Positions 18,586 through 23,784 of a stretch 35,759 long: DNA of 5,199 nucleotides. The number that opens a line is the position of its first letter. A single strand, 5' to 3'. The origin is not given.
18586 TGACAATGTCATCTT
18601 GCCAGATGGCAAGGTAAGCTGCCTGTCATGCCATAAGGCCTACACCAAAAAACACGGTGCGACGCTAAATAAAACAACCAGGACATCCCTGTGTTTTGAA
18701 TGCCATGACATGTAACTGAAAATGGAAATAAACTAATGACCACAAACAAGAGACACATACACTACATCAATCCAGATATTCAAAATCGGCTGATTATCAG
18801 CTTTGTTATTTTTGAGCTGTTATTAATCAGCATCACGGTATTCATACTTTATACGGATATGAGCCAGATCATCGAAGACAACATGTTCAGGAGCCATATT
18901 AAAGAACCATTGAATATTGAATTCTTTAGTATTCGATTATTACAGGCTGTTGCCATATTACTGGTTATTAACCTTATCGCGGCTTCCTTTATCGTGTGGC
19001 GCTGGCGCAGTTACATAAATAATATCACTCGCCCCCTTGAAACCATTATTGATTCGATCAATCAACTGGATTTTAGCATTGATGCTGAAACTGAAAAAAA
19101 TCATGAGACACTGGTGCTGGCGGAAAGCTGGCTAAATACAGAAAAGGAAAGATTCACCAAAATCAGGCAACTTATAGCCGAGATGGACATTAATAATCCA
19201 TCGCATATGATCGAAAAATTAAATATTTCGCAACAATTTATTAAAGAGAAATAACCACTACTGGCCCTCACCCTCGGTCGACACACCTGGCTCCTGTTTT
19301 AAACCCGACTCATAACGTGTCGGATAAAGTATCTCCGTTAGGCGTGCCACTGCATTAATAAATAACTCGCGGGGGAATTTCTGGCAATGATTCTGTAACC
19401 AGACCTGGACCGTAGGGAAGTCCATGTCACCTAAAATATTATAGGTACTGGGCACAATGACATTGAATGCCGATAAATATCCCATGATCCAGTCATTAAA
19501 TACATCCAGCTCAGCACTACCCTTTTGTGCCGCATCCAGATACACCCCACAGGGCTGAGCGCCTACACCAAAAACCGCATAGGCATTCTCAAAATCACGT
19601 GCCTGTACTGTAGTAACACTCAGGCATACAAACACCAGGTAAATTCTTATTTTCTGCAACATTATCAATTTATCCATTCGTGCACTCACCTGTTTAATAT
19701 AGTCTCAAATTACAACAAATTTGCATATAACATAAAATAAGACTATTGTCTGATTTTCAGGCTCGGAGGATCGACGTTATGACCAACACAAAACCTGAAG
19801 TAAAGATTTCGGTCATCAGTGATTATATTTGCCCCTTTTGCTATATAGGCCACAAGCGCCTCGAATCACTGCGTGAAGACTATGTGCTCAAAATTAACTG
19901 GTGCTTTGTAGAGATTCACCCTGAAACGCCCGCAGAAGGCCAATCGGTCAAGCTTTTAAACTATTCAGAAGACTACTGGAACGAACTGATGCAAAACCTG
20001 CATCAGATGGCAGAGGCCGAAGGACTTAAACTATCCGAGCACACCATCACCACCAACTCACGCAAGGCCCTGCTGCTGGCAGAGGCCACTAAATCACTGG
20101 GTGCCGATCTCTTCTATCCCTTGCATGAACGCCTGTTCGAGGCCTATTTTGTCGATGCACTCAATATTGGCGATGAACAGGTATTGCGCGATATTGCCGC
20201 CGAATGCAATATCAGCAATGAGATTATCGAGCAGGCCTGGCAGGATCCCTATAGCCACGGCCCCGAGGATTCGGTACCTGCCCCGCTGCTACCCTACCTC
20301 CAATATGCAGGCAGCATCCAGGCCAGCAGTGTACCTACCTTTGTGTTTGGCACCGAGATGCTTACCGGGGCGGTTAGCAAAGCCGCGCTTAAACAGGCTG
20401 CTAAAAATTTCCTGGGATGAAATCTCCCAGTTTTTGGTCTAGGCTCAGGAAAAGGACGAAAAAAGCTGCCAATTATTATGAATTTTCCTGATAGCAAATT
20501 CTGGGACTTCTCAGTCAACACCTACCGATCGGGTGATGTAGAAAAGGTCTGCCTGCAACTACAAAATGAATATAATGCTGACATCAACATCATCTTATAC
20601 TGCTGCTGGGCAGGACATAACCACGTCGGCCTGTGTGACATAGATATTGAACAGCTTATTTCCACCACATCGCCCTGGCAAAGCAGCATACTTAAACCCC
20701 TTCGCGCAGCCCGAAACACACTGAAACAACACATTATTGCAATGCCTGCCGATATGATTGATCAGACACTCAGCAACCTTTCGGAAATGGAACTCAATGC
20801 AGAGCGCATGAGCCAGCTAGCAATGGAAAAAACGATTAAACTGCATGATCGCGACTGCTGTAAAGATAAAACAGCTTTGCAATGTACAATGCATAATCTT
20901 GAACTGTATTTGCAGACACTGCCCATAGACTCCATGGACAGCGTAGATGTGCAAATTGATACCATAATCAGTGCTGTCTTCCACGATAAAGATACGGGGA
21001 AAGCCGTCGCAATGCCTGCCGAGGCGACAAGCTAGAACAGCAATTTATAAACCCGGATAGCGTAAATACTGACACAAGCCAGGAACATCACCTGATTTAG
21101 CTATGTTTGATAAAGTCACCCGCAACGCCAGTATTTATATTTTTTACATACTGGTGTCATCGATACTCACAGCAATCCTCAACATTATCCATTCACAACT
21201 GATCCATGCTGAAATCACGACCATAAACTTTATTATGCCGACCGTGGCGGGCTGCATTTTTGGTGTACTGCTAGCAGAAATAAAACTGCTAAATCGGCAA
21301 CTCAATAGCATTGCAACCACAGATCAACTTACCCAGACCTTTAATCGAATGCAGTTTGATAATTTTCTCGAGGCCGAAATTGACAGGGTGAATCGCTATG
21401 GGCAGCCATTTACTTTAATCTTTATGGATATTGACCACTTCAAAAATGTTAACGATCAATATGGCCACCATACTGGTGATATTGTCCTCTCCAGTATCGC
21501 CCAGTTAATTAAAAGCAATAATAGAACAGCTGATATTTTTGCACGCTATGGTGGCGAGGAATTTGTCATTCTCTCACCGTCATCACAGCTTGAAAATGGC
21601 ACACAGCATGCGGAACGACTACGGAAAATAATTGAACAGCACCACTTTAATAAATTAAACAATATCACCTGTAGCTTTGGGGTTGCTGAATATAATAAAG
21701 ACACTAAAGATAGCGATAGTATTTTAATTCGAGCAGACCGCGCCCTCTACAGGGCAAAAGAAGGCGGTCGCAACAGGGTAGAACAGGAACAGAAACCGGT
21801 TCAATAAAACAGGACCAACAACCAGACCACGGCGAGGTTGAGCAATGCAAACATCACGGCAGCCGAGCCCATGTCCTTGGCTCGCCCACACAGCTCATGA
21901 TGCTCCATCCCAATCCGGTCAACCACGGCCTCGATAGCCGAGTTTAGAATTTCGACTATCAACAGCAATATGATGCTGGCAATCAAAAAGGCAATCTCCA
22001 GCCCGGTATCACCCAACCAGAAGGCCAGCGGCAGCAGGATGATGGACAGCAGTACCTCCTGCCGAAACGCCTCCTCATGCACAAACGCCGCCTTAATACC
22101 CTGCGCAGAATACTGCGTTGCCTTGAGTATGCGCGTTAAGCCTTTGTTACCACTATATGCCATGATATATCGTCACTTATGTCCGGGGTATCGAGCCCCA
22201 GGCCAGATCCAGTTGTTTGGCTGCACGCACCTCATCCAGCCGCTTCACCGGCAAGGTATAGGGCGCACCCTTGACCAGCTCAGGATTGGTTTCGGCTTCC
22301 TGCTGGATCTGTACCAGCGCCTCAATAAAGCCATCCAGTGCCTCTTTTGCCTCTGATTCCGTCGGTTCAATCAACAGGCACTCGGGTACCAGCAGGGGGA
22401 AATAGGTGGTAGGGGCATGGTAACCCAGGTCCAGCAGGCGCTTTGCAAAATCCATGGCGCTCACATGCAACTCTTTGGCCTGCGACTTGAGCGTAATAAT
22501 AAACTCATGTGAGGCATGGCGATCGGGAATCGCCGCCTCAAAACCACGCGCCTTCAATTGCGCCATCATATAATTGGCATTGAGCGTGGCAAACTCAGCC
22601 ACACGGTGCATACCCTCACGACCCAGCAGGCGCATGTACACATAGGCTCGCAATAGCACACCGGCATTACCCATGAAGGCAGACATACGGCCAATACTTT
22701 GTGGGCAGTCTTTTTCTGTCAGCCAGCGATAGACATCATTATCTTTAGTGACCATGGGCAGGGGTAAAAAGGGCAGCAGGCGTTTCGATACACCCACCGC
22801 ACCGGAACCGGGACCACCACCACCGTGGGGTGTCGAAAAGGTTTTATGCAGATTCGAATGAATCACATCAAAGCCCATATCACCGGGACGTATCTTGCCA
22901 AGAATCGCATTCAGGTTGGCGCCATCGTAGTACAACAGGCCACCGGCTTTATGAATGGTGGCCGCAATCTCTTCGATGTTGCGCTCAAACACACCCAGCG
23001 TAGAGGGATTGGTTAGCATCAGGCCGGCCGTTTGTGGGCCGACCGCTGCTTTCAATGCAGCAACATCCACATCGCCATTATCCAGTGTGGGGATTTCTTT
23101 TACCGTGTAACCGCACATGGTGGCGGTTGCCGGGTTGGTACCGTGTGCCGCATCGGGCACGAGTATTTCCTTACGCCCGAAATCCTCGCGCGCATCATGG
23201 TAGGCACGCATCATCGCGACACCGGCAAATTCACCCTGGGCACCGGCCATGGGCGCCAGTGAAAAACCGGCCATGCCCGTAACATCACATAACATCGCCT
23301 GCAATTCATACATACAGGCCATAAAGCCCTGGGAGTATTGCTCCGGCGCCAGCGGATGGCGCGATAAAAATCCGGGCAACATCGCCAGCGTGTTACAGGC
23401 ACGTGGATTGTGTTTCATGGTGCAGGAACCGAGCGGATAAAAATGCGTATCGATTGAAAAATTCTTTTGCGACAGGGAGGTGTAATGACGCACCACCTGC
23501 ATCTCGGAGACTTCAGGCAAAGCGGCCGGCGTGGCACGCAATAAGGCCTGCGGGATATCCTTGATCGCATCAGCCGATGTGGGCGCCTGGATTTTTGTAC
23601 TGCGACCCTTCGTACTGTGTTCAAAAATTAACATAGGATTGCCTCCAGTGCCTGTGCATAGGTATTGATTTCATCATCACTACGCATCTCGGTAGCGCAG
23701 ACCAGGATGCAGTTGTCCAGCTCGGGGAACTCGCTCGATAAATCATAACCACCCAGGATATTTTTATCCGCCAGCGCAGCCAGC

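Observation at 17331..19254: Heptahaem periplasmic cytochrome bracketed by two paralogous HAMP-only membrane proteins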

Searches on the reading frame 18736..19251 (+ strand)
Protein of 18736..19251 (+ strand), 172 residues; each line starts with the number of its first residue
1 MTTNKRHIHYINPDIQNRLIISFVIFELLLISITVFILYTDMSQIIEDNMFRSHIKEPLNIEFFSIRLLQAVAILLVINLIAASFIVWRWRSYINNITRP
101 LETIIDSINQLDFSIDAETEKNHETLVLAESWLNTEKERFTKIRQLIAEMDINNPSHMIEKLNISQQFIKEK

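Call 4: search_protein_families(library=pfam, proteins=[window:18736-19251:+], max_evalue=1)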
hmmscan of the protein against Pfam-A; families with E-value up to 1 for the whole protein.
seq(172 aa): 2 families
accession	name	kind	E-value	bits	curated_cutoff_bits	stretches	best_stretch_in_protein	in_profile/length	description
PF13120.11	DUF3974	-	0.034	14.7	25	1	63-140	3-78/126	Domain of unknown function (DUF3974)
PF16563.10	P66_CC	-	0.84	9.8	26.4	0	158-171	26-38/44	Coiled-coil and interaction region of P66A and P66B with MBD2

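Call 5: search_protein_families(library=ncbifam, proteins=[window:18736-19251:+], max_evalue=1)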
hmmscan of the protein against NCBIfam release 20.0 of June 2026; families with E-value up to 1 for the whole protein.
seq(172 aa): 1 family
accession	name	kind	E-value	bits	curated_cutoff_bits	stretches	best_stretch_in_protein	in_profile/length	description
NF010448.0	PRK13874.1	subfamily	0.21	10.6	225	1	69-149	12-96/246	conjugal transfer protein TrbJ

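Call 20: find_homologous_proteins(query=window:18736-19251:+)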
Query seq(172 aa) (172 aa): 7 proteins with E <= 0.001 among 50 candidates.
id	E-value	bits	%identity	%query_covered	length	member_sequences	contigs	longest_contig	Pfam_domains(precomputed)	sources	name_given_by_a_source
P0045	3.1e-102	357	100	100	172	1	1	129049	-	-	-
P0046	2.8e-63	231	63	99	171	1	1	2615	-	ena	-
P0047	3.6e-61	224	73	86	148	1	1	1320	-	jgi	jgi:hypothetical protein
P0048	2.2e-59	218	63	98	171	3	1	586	-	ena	-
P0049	9.9e-49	183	47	99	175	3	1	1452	-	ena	-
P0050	6.0e-47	178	50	99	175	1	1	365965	-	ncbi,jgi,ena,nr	ncbi:MAG: hypothetical protein OEY36_03515 [Gammaproteobacteria bacterium]|nr:hypothetical protein [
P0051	1.7e-46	176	49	99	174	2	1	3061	-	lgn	-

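Call 26: search_solved_structures(query=A2, max_evalue=10, show_alignments=3)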
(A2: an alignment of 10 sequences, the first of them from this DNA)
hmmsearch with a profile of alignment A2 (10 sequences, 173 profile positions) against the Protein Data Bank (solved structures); distinct sequences matched with E-value up to 10: 12.
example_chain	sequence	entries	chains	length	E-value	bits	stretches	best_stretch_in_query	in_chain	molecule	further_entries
5tgw_A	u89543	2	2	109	0.052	16.6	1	94-170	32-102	PS1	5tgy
6z35_A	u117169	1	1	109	0.3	14.1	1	94-170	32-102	Maquette 2-1ip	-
3fkc_A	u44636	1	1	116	0.32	14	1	38-104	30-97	Transcriptional regulator Kaiso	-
3p8c_E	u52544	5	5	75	0.35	13.9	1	87-127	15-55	Probable protein BRICK1 | Protein BRICK1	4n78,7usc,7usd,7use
3m4t_A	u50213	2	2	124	0.35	13.9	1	38-104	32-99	Transcriptional regulator Kaiso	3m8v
6z5r_D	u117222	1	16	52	0.39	13.7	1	66-93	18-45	Light-harvesting complex 1 beta chain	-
6z5s_2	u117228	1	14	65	0.43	13.6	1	66-94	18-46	Light-harvesting complex 1 beta chain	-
9dm3_A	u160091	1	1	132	0.91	12.5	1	93-171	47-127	naphthalenediimide binding protein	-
7ji3_A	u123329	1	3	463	1.7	11.6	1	3-48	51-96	Proton-activated chloride channel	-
6s1k_E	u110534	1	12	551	2.2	11.3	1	70-131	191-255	Methyl-accepting chemotaxis protein I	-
8c5v_I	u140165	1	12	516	2.6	11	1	70-130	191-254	Methyl-accepting chemotaxis protein I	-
9s1t_A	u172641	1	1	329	4.5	10.3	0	103-170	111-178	De novo designed helical barrel - 6H5L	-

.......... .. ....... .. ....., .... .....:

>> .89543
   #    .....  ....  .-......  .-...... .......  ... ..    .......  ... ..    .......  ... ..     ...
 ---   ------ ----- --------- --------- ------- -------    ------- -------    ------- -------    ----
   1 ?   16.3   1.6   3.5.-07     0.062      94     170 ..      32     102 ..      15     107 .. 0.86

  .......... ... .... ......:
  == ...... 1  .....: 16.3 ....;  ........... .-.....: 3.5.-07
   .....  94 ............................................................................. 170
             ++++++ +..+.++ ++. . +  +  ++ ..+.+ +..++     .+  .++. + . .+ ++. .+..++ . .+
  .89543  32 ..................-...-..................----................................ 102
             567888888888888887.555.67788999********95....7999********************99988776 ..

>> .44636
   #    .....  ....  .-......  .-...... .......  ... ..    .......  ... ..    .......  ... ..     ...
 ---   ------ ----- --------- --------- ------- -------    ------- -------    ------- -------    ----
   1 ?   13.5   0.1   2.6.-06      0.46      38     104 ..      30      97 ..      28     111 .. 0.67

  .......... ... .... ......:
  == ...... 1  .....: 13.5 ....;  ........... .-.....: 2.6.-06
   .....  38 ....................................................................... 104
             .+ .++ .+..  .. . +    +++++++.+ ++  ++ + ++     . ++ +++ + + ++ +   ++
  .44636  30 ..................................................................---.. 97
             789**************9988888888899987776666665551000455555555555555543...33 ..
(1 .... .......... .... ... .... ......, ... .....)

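Call 44: predict_structure(alignment_id=A3)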
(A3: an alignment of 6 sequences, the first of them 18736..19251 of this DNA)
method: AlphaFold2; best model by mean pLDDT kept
length: 172 residues; sequences in the alignment: 6
mean_pLDDT: 68.5   pTM: 0.29
mean pLDDT of the five models: 68.5, 68.4, 67.7, 65.6, 63.3
residues with pLDDT >= 90: 0; 70-90: 97; 50-70: 58; < 50: 17
segments of 3 or more residues with pLDDT < 50: 1-10, 115-119
pLDDT, mean of each block of 10 residues (from residue 1): 41 63 75 76 68 56 71 76 74 67 60 49 64 81 82 81 82 59
secondary structure, 60 per line:
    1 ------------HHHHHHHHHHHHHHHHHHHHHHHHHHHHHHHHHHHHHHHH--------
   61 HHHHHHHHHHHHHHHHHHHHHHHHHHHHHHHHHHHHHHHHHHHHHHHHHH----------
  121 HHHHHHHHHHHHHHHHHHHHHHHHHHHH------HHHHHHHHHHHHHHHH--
elements in order: H13-52 H61-110 H121-148 H155-170

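Call 49: fold_search(model_id=the predicted structure, library=pdb)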
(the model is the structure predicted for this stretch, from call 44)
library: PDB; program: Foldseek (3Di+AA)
matches with E <= 10: 15; with E <= 0.001: 0
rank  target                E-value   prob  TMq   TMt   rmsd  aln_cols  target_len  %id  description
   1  8qbt_2                4.2e+00  0.18  0.24  0.44   3.3        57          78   12  E. coli ApdP-stalled ribosomal complex (released 2024-03-20)
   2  4mal_B                4.2e+00  0.08  0.14  0.31  15.2        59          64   17  TPR3 of FimV from P. aeruginosa (PAO1) (released 2014-08-20)
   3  9m0y_D                4.8e+00  0.05  0.23  0.11  14.3       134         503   18  Local refinement of stacked like DDB1-DDA1-DET1-Ube2e2-COP1 complex (layer 2) (released 2026-01-28)
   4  4abm_C                5.8e+00  0.21  0.23  0.45   2.9        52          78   19  Crystal Structure of CHMP4B hairpin (released 2012-05-09)
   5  7a0s_V                7.1e+00  0.09  0.12  0.36   6.5        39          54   13  50S Deinococcus radiodurans ribosome bounded with mycinamicin I (released 2021-08-18)
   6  6wko                  7.6e+00  0.04  0.16  0.26  15.6        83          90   14  Structure of an influenza C virus hemagglutinin-esterase-fusion (HEF2) intermediate (released 2021-05-19)
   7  8d9w_D                8.1e+00  0.23  0.19  0.13   8.1        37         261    8  beta-Arf1 homodimeric interface within AP-1, Arf1, Nef, MHC-I lattice on narrow tubes (released 2023-07-05)
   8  5wkq_A                8.7e+00  0.06  0.23  0.24  18.3       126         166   17  2.10 A resolution structure of IpaB (residues 74-242) from Shigella flexneri (released 2018-05-16)
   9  1bh8_B                8.7e+00  0.05  0.18  0.30   8.8        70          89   17  HTAFII18/HTAFII28 HETERODIMER CRYSTAL STRUCTURE (released 1999-06-22)
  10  9a7e_B                9.3e+00  0.12  0.24  0.23   4.8        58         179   16  Integrative model of CLPC-YPIB by crosslinking MS and deep learning (released 2024-09-18)
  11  7xya_C                9.3e+00  0.10  0.23  0.04   6.6        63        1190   16  The cryo-EM structure of an AlpA-loading complex (released 2022-07-20)
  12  9m7y_G                9.3e+00  0.05  0.16  0.33  12.3        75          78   15  Cryo-EM structure of gp79-dependent RNAP promoter open complex (released 2025-09-03)
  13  6ypu_u                9.9e+00  0.13  0.26  0.47   3.4        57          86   14  Acinetobacter baumannii ribosome-amikacin complex - 30S subunit body (released 2020-09-16)
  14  8d06_A                9.9e+00  0.07  0.18  0.36   4.7        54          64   17  Hallucinated C3 protein assembly HALC3_104 (released 2022-09-28)
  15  9d5n_CC               9.9e+00  0.03  0.16  0.13  18.6        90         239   11  48-nm doublet microtubule from Trichomonas vaginalis strain G3 (released 2025-05-14)

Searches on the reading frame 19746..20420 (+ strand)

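Call 13: search_protein_families(library=pfam, proteins=[window:19746-20420:+], max_evalue=0.001)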
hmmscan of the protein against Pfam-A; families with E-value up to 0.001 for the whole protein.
window:19746-20420:+ (224 aa): 1 family
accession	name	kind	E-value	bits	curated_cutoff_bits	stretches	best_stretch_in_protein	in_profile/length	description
PF01323.26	DSBA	-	3.1e-21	76.5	25.6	1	21-218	2-189/191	DSBA-like thioredoxin domain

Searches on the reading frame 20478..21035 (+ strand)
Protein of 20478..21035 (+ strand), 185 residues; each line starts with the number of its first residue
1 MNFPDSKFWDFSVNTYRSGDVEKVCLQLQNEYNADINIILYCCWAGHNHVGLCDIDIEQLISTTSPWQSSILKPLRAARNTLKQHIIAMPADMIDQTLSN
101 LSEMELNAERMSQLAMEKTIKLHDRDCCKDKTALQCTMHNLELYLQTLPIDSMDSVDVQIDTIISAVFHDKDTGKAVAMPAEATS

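Call 13: search_protein_families(library=pfam, proteins=[window:20478-21035:+], max_evalue=0.001)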
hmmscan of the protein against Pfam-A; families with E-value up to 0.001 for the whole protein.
window:20478-21035:+ (185 aa): 1 family
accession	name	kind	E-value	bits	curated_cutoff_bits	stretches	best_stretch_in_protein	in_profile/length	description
PF09523.15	DUF2390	-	4.9e-25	88.4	25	1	8-114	2-104/106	Protein of unknown function (DUF2390)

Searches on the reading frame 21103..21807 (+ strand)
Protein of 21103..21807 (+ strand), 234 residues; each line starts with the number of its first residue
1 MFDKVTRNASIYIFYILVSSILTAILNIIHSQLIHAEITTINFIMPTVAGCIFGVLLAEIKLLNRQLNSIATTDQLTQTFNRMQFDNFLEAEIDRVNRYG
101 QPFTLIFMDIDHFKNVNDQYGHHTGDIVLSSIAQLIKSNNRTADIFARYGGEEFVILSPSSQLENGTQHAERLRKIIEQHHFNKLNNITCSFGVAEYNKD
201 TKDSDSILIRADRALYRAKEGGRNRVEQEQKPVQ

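Call 13: search_protein_families(library=pfam, proteins=[window:21103-21807:+], max_evalue=0.001)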
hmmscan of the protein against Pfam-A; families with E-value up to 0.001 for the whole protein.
window:21103-21807:+ (234 aa): 1 family
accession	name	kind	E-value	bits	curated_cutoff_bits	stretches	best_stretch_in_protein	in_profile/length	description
PF00990.26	GGDEF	-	1.6e-47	161.7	23.8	1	71-225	1-161/161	Diguanylate cyclase, GGDEF domain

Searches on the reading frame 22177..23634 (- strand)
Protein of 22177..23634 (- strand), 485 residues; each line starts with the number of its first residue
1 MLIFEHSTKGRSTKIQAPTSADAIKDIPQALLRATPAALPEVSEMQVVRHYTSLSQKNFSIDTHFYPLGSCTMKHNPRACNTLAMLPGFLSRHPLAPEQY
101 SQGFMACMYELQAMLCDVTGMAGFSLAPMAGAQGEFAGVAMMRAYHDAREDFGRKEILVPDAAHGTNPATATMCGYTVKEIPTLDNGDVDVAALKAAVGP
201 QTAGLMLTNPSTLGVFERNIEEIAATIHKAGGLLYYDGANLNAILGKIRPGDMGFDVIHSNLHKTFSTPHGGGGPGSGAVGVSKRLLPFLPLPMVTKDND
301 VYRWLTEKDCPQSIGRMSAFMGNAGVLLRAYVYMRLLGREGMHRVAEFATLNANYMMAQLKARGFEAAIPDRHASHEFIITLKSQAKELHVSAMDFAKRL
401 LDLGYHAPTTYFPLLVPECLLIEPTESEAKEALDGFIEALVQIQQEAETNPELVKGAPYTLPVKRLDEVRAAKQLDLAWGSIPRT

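Call 13: search_protein_families(library=pfam, proteins=[window:22177-23634:-], max_evalue=0.001)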
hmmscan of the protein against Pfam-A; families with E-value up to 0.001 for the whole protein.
window:22177-23634:- (485 aa): 3 families
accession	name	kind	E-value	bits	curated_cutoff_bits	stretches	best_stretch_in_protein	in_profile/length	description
PF21478.3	GcvP2_C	-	4.2e-27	94.9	27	1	346-449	2-104/122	Glycine dehydrogenase, C-terminal domain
PF02347.22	GDC-P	-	2.2e-14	53.6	26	1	25-388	29-388/429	Glycine cleavage system P-protein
PF00266.25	Aminotran_5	-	9.7e-08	31.8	21.5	1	155-290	89-221/371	Aminotransferase class-V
